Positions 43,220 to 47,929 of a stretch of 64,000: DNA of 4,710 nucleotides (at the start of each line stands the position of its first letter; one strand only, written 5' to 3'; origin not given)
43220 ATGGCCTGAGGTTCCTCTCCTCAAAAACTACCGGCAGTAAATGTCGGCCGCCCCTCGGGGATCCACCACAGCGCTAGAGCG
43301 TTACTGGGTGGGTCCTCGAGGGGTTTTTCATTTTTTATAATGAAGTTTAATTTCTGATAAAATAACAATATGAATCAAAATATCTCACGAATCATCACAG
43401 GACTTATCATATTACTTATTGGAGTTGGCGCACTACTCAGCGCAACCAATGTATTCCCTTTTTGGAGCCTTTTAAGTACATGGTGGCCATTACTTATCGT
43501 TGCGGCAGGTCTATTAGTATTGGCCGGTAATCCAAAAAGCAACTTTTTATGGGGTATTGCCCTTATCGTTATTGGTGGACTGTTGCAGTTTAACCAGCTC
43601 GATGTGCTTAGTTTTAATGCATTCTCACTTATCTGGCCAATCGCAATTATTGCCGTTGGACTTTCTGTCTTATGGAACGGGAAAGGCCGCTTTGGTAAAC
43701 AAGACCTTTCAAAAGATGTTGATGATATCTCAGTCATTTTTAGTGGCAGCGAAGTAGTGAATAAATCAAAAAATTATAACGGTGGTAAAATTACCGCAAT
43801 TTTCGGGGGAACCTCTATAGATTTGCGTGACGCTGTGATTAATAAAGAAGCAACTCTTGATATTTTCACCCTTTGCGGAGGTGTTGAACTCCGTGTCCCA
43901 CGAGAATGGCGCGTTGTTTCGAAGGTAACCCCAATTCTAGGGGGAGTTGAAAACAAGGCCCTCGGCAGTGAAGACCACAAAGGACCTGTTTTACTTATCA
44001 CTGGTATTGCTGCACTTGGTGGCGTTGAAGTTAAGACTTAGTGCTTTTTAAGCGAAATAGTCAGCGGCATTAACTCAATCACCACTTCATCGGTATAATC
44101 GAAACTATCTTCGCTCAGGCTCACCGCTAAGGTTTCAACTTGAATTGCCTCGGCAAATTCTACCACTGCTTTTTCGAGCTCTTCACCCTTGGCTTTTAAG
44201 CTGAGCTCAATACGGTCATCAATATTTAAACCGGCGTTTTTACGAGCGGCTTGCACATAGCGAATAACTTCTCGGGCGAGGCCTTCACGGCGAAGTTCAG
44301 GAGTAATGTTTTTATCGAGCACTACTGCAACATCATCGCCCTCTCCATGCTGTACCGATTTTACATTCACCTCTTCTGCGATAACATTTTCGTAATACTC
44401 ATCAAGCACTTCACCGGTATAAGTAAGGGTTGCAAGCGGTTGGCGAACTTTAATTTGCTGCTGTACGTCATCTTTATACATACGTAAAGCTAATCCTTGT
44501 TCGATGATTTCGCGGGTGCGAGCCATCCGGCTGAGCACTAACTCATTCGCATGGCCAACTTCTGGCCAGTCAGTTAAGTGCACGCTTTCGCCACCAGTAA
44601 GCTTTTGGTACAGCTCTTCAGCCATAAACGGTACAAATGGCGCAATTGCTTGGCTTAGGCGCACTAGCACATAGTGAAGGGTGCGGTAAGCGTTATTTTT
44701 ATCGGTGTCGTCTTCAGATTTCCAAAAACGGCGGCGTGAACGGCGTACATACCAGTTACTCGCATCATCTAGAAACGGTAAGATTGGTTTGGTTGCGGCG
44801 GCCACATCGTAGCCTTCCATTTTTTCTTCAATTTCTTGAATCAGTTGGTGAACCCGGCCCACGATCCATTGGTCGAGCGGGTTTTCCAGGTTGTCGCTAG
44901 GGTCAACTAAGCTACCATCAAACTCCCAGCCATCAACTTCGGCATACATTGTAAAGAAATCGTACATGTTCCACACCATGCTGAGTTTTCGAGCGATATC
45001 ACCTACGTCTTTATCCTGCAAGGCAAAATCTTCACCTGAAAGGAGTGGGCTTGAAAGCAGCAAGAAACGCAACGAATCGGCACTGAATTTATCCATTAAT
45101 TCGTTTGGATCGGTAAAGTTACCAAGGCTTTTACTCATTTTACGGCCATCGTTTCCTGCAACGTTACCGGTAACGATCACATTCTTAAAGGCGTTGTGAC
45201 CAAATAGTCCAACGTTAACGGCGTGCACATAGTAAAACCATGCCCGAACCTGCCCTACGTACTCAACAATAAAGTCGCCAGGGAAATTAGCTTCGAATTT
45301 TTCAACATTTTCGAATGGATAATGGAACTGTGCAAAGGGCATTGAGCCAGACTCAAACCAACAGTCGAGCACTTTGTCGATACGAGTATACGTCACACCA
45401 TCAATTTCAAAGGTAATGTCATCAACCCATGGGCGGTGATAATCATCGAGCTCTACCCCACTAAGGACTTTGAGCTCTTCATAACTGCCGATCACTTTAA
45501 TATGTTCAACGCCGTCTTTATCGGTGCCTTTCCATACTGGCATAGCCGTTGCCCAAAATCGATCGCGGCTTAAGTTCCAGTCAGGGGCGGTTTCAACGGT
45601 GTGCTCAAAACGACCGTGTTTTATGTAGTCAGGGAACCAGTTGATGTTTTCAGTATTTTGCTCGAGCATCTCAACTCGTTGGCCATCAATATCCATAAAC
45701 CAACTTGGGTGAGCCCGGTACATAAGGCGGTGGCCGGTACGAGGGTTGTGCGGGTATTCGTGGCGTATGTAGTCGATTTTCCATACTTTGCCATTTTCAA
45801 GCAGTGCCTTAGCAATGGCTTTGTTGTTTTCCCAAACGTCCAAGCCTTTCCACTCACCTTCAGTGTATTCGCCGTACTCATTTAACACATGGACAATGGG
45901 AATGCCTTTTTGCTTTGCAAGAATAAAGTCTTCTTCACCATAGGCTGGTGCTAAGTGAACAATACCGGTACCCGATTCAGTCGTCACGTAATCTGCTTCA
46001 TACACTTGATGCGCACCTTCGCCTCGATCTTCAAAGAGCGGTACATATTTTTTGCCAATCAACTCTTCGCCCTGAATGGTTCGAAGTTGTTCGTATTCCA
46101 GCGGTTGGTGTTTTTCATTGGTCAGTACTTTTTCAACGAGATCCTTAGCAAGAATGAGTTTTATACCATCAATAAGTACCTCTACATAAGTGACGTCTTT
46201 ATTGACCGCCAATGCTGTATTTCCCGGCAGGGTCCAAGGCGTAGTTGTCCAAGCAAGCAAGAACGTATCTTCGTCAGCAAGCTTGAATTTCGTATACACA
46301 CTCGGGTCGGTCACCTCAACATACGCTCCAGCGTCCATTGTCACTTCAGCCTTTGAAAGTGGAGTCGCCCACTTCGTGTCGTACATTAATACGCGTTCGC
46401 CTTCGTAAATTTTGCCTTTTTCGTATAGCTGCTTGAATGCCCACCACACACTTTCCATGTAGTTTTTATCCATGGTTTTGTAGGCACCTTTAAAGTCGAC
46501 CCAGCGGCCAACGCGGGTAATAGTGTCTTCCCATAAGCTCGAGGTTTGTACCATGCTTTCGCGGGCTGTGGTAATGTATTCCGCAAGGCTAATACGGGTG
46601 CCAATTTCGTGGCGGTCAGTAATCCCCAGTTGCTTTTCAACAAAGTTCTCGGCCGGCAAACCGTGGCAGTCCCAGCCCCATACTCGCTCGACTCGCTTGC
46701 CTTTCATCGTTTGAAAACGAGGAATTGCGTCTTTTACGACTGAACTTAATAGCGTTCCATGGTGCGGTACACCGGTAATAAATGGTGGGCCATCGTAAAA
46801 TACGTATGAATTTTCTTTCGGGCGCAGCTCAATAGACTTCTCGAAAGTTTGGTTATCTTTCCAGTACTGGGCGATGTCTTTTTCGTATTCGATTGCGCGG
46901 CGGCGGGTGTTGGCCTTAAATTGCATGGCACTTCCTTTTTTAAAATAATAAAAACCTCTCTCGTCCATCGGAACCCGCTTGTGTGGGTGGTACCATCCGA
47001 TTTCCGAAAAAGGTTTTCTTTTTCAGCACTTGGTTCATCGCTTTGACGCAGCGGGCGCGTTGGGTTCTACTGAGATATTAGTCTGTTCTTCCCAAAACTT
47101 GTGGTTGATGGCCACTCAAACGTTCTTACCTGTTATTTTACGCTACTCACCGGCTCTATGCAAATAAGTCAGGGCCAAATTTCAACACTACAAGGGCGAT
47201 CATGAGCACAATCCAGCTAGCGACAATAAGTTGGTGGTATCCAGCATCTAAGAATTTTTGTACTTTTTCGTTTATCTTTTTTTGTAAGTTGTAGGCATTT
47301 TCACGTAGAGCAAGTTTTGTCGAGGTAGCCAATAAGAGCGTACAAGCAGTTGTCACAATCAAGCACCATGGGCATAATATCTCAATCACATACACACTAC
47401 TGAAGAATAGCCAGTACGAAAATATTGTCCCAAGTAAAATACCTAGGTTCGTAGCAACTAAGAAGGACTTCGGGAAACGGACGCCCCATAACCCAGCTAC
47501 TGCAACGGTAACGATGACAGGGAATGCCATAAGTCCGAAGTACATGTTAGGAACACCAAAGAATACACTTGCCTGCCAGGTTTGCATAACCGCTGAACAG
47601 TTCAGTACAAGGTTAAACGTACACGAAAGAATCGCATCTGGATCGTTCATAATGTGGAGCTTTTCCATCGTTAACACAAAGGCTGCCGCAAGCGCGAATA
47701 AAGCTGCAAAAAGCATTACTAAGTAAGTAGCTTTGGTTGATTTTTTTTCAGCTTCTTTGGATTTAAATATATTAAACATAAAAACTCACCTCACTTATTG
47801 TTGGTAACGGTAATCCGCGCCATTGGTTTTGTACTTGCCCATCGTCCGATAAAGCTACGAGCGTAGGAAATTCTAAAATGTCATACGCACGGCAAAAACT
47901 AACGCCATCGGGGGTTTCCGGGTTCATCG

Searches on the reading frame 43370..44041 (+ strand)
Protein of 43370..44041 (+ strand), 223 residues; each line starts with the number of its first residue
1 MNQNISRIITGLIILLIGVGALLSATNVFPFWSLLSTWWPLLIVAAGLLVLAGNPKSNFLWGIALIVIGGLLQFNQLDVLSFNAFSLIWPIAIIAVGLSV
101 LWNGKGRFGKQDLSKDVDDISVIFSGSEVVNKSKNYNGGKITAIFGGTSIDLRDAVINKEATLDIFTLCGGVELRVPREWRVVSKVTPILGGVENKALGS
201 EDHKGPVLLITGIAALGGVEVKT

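Call 66: search_protein_families(library=pfam, proteins=[window:43370-44041:+], max_evalue=0.0001)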
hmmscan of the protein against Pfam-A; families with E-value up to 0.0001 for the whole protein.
window:43370-44041:+ (223 aa): 3 families
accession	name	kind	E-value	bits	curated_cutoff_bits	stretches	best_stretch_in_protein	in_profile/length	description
PF22570.1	LiaF-TM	-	7e-17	62.5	27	1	9-105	1-95/98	LiaF transmembrane domain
PF18917.5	LiaI-LiaF-like_TM1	-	5.5e-13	49.2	27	2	60-101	2-42/42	LiaI-LiaF-like transmembrane region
PF09922.15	LiaF-like_C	-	2.1e-05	24.8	29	1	136-194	14-73/114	Cell wall-active antibiotics response LiaF, C-terminal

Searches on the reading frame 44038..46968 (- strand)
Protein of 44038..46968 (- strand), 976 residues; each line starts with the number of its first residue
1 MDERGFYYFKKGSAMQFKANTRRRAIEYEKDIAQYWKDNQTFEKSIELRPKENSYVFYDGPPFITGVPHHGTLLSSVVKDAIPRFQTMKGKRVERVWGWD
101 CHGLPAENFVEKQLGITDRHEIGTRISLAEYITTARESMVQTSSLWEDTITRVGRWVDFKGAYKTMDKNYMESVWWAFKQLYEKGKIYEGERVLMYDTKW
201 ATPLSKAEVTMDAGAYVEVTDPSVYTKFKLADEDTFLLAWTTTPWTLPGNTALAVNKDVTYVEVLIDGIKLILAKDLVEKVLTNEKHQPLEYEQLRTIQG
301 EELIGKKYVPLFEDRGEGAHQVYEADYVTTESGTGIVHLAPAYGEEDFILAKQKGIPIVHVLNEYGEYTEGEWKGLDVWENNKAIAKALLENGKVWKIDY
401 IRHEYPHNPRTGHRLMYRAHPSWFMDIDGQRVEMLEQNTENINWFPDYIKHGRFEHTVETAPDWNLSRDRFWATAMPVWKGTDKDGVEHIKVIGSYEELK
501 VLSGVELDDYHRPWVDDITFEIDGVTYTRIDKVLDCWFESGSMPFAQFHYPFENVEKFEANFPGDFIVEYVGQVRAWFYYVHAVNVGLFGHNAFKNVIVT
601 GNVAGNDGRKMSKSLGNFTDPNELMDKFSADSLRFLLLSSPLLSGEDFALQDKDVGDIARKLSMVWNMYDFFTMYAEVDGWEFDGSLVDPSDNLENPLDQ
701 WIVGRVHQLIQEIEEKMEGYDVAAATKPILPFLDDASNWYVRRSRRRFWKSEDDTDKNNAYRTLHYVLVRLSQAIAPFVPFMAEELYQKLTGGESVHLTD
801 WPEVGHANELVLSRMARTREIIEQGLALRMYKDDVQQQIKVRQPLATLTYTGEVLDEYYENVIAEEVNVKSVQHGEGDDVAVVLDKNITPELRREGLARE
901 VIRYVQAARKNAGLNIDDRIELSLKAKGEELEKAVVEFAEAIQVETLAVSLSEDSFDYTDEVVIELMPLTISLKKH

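Call 68: search_protein_families(library=pfam, proteins=[window:44038-46968:-], max_evalue=0.0001)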
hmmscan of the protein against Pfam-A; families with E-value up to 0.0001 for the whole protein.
window:44038-46968:- (976 aa): 5 families
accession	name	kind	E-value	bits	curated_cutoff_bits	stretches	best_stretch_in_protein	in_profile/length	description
PF00133.28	tRNA-synt_1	-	2.1e-112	376.4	22.7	1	32-644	2-409/414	tRNA synthetases class I (I, L, M and V)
PF08264.19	Anticodon_1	-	1.2e-28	100.3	25.1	1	699-824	1-128/148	Anticodon-binding domain of tRNA ligase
PF19302.4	DUF5915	-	4.1e-22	79.1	27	1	846-975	66-194/195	Domain of unknown function (DUF5915)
PF09334.17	tRNA-synt_1g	-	1.3e-14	54.2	20.1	2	62-211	8-137/391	tRNA synthetases class I (M)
PF13603.12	tRNA-synt_1_2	-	1.3e-06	28.5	25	1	226-367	12-145/185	Leucyl-tRNA synthetase, editing domain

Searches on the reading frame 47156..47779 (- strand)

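Call 68: search_protein_families(library=pfam, proteins=[window:47156-47779:-], max_evalue=0.0001)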
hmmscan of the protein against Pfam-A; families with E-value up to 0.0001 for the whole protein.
window:47156-47779:- (207 aa): 1 family
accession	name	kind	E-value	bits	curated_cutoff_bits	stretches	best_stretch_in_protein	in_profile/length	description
PF07884.19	VKOR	-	2.4e-30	105.8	27.5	1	21-153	2-133/134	Vitamin K epoxide reductase family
